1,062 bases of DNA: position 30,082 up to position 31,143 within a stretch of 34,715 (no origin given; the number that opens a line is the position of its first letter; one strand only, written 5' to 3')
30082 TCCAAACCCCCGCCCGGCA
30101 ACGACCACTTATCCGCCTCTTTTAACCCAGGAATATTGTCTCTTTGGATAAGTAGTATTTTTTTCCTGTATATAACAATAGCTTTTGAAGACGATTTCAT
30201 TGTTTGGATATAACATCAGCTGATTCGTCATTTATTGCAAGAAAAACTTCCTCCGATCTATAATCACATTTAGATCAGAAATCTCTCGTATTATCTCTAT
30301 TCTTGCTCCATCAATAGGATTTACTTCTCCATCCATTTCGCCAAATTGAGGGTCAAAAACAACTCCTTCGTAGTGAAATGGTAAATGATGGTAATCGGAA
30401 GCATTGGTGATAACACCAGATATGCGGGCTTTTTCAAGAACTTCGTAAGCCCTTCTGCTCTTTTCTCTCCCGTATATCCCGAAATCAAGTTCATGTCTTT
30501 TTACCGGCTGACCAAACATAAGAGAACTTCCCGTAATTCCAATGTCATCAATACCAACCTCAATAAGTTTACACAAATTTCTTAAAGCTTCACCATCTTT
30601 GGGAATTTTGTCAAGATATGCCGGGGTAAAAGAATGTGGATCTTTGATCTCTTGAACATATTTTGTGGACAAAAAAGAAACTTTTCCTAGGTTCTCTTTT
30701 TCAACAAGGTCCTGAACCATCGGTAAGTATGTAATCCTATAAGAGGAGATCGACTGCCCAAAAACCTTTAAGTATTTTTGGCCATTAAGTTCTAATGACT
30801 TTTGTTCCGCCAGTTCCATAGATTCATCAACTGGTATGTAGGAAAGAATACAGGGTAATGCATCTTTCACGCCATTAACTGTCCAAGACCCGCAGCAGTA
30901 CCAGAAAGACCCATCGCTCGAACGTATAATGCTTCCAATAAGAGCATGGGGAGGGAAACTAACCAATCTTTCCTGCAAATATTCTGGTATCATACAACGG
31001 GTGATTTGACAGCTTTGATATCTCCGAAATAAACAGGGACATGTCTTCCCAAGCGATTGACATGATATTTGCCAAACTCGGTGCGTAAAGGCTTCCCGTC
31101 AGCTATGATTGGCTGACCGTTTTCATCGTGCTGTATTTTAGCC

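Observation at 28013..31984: Exact 19-bp duplication of the uvrC 3' end brackets a ~3.95-kb accessory insert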

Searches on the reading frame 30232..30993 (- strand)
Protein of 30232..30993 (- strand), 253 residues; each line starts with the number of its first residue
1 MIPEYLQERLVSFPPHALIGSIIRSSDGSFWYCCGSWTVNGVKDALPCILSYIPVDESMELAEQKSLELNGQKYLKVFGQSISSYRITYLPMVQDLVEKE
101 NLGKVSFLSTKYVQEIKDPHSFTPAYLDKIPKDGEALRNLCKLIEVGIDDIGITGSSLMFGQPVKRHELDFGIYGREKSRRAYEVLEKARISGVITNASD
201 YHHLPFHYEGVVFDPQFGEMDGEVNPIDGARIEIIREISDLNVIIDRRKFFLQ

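Call 8: search_protein_families(library=pfam, proteins=[window:30232-30993:-], max_evalue=0.01)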
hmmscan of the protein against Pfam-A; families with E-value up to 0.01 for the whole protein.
window:30232-30993:- (253 aa): 0 families

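Call 24: search_protein_families(library=padloc, proteins=[window:30232-30993:-], max_evalue=0.01)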
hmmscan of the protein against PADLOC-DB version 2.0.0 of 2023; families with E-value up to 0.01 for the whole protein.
window:30232-30993:- (253 aa): 0 families

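Call 25: search_protein_families(library=ncbifam, proteins=[window:30232-30993:-], max_evalue=0.01)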
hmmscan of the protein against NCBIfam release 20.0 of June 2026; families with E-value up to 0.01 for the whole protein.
window:30232-30993:- (253 aa): 0 families

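Call 44: find_homologous_proteins(query=window:30232-30990:-, max_evalue=0.001)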
Query window:30232-30990:- (252 aa): 6 proteins with E <= 0.001 among 274 candidates.
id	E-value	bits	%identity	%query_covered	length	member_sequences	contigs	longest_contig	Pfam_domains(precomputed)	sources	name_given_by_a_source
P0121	2.5e-165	566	100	100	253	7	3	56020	-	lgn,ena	-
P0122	1.5e-120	420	76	95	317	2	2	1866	-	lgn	-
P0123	6.1e-113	395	71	94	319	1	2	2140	-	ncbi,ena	-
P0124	1.7e-86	308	55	92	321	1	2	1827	-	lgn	-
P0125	2.3e-64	236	58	71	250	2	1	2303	-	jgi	-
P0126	2.6e-56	209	57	62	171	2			-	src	-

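Call 46: find_encoding_contigs(protein=P0123, flank=5000, max_places=4)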
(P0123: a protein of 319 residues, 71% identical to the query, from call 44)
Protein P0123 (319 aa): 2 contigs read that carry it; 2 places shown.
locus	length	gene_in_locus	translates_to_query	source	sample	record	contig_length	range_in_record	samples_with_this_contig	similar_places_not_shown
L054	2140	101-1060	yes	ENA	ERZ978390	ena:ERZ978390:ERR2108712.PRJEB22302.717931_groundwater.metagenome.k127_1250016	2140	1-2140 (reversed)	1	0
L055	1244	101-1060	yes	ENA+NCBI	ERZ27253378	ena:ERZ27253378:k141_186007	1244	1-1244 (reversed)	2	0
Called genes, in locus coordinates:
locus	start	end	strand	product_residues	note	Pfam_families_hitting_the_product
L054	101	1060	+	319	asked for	-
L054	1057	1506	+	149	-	PF00293:NUDIX, PF14815:NUDIX_4 (weak)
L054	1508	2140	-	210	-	?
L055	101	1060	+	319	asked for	-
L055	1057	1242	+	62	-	?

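Call 47: find_encoding_contigs(protein=P0125, flank=5000, max_places=4)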
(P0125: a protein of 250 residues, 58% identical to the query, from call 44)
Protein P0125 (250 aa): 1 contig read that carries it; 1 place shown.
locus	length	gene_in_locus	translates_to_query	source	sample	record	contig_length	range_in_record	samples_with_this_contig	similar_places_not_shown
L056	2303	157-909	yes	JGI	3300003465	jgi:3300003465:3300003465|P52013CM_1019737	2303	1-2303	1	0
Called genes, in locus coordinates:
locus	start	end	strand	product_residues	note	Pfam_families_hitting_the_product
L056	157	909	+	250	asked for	-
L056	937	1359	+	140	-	PF00293:NUDIX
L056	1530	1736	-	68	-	-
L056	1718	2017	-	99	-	-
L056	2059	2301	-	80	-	?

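Call 49: search_protein_families(library=pfam, proteins=[P0123, P0124], max_evalue=5)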
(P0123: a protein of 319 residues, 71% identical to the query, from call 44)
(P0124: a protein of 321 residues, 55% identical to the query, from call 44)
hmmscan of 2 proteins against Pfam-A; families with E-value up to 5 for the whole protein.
P0123 (319 aa): 0 families

P0124 (321 aa): 0 families

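Call 52: search_solved_structures(query=A2, max_evalue=10)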
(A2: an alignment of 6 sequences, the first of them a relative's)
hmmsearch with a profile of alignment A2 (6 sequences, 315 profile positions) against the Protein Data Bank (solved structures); distinct sequences matched with E-value up to 10: 8.
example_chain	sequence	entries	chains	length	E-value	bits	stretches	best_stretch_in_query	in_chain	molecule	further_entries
7s4o_A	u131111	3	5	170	0.52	12.6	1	150-187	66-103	Sortase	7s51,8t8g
7t8y_A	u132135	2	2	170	0.52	12.6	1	150-187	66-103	Sortase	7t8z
7s57_A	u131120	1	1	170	0.53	12.6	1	150-187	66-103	Class A sortase, sortase A chimera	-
7s53_A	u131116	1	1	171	0.54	12.6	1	150-187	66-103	Class A sortase, sortase A chimera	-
3fn5_A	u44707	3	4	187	0.61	12.4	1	150-187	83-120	Sortase A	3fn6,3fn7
7v6k_A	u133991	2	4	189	0.62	12.4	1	150-187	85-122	Sortase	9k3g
8snq_A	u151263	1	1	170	0.75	12.1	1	151-187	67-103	Sortase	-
9i44_A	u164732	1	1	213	0.79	12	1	38-87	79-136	Nucleoprotein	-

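Call 54: predict_structure(alignment_id=A2)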
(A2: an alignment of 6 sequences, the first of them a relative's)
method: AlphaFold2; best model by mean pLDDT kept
length: 319 residues; sequences in the alignment: 6
mean_pLDDT: 51.8   pTM: 0.44
mean pLDDT of the five models: 51.8, 51.7, 51.5, 49.6, 45.3
residues with pLDDT >= 90: 0; 70-90: 60; 50-70: 91; < 50: 168
segments of 3 or more residues with pLDDT < 50: 1-25, 35-50, 80-87, 94-118, 143-147, 151-182, 194-196, 198-225, 251-254, 272-276
pLDDT, mean of each block of 10 residues (from residue 1): 25 32 49 42 34 69 60 59 48 45 34 43 54 51 47 44 37 44 51 48 34 33 45 81 78 58 78 52 78 78 75 55
secondary structure, 60 per line:
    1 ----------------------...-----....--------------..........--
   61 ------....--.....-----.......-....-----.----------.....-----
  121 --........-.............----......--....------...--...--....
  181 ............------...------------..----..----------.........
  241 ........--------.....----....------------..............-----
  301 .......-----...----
elements in order: E23-25 E31-34 E49-55 E67-70 E73-77 H83-89 H91-94 H111-115 H123-130 H132-144 E152-154 H157-160 E172-174 H177-192 E232-248 E257-261 E266-269 E282-295 E301-307 E313-315

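Call 64: search_protein_representatives(alignment_id=A2)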
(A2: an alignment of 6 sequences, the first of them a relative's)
Query: 6 sequences, 315 profile positions. Proteins with E-value up to 0.001 (for the whole library): 45; up to 1e-10: 28; up to 1e-30: 20. The best 45 are listed.
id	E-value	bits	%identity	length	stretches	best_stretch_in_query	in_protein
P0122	5.5e-174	594.1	-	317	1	1-314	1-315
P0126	5.0e-90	318.3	-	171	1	1-170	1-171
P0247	3.6e-83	295.7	-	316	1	18-314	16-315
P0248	1.1e-81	290.9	-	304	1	19-313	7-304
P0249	5.3e-80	285.3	-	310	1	15-313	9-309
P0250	2.0e-77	276.9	-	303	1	16-312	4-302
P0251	2.5e-74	266.7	-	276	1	41-312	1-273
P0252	2.2e-71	257.0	-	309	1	18-314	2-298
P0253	5.0e-66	239.4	-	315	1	18-310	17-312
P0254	7.3e-64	232.3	-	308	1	17-310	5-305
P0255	1.3e-62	228.2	-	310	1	15-312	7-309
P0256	2.1e-46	174.9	-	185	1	15-177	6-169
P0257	2.2e-45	171.6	-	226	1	95-314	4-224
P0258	9.6e-44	166.2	-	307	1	18-309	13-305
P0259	1.2e-43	165.9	-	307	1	15-303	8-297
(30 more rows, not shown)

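Call 67: search_protein_families(library=pfam, alignment_id=A4, max_evalue=0.1)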
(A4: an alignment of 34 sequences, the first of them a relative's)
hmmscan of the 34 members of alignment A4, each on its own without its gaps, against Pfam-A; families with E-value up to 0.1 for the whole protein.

A. member 1, P0123 (319 aa): 0 families

B. families by the number of members that match (of 34 scanned): 7 families
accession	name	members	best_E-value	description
PF01909.29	NTP_transf_2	5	0.00016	Nucleotidyltransferase domain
PF18765.7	Polbeta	2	0.042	Polymerase beta, Nucleotidyltransferase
PF22014.2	DUF6932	1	0.0046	Family of unknown function (DUF6932)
PF10897.14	DUF2713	1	0.0078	Protein of unknown function (DUF2713)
PF15892.11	BNR_4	1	0.068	BNR repeat-containing family member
PF06822.17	DUF1235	1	0.084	Protein of unknown function (DUF1235)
PF23046.1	tSH3-B_UBE2O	1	0.095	UBE2O, tandem tSH3-B domain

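Call 68: search_solved_structures(query=A4, max_evalue=1)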
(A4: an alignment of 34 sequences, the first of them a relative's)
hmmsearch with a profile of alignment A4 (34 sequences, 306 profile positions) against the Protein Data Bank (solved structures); distinct sequences matched with E-value up to 1: 5.
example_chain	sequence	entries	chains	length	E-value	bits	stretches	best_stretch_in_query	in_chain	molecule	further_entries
8vd6_A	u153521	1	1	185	0.028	16.7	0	70-139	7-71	CAP REPEAT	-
9okl_A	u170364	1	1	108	0.17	14.2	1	82-138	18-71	CS-1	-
5bvl_A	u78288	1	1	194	0.18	14.1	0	155-184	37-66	designed TIM barrel sTIM11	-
7osu_A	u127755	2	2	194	0.26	13.6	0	155-184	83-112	sTIM11noCys-SB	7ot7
6yqy_A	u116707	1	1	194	0.3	13.4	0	155-184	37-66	de novo designed TIM barrel sTIM11noCys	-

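Call 70: predict_structure(alignment_id=A4)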
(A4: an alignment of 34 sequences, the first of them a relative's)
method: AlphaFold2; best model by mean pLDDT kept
length: 319 residues; sequences in the alignment: 34
mean_pLDDT: 92.6   pTM: 0.89
mean pLDDT of the five models: 92.6, 92.5, 92.4, 92.1, 91.6
residues with pLDDT >= 90: 285; 70-90: 17; 50-70: 3; < 50: 14
segments of 3 or more residues with pLDDT < 50: 1-14
pLDDT, mean of each block of 10 residues (from residue 1): 38 66 97 96 95 96 93 96 95 96 97 96 97 98 98 95 91 98 96 93 88 97 93 98 94 97 97 94 97 97 97 85
secondary structure, 60 per line:
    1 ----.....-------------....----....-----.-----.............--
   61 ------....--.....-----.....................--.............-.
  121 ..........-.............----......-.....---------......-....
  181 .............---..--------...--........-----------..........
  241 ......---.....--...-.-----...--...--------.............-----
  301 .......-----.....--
elements in order: H5-9 E23-26 E31-34 E46-55 E67-70 E73-77 H83-97 E98-103 E106-110 E114-118 H120-130 H132-144 E152-154 H156-160 E170-175 H177-193 E207-209 E212-219 E231-246 H250-253 E257-259 E267-269 E283-295 E301-307 E313-317

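Call 73: fold_search(model_id=the predicted structure, library=pdb)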
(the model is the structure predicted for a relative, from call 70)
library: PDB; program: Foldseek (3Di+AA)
matches with E <= 10: 820; with E <= 0.001: 0
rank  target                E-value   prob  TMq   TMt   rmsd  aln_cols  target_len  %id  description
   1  6jdg_C                2.3e-02  0.93  0.17  0.48   9.6       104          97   12  Complexed crystal structure of PaSSB with ssDNA dT20 at 2.39 angstrom resolution (released 2019-12-11)
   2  7vum_C                4.0e-02  0.85  0.16  0.48  10.9       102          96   10  Crystal structure of SSB complexed with que (released 2022-03-09)
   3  1sru_C                5.1e-02  0.47  0.15  0.40  13.9       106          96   11  Crystal structure of full length E. coli SSB protein (released 2004-08-03)
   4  4l5t_C                6.0e-02  0.75  0.19  0.31  15.6       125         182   10  Crystal structure of the tetrameric p202 HIN2 (released 2013-07-31)
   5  4l5q                  6.8e-02  0.80  0.19  0.30  17.1       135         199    9  Crystal structure of p202 HIN1 (released 2013-07-31)
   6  1l1o_B                7.2e-02  0.96  0.18  0.41   4.1        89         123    8  Structure of the human Replication Protein A (RPA) trimerization core (released 2002-06-05)
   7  4lnq_B                7.6e-02  0.80  0.16  0.24   6.3        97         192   10  Crystal structure of Ifi202 HINa domain in complex with 20bp dsDNA (released 2014-01-08)
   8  5yzw_B                7.6e-02  0.57  0.21  0.33  16.7       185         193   10  Crystal structure of p204 HINb domain (released 2018-12-19)
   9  3ova_A                8.6e-02  0.63  0.20  0.16   8.0       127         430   18  How the CCA-adding Enzyme Selects Adenine over Cytosine in Position 76 of tRNA (released 2010-12-01)
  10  1sru_D                9.1e-02  0.57  0.15  0.41  11.0       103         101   11  Crystal structure of full length E. coli SSB protein (released 2004-08-03)
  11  4jbj_A                9.1e-02  0.38  0.19  0.28  15.7       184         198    9  Structural mimicry for functional antagonism (released 2013-06-26)
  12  3ovb_A                1.0e-01  0.57  0.19  0.15   8.1       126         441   17  How the CCA-adding Enzyme Selects Adenine over Cytosine in Position 76 of tRNA (released 2010-12-01)
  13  8b2m                  1.1e-01  0.60  0.18  0.45   8.8       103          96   16  Matrix-metallopeptidase inhibitor Potempin A (PotA) from Tannerella forsythia (released 2022-12-21)
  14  6oe9                  1.2e-01  0.63  0.15  0.23   9.9       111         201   13  Crystal structure of p204 HIN1 domain (released 2019-07-10)
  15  8b2q_I                1.3e-01  0.69  0.17  0.46   5.3        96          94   14  Matrix-metallopeptidase inhibitor Potempin A (PotA) from Tannerella forsythia in complex with T. forsythia karilysin. (released 2022-12-21)
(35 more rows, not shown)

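Call 90: search_protein_families(library=phrogs, proteins=[P0123], max_evalue=0.001)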
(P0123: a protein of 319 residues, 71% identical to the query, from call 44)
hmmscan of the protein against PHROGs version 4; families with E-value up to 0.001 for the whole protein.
P0123 (319 aa): 0 families
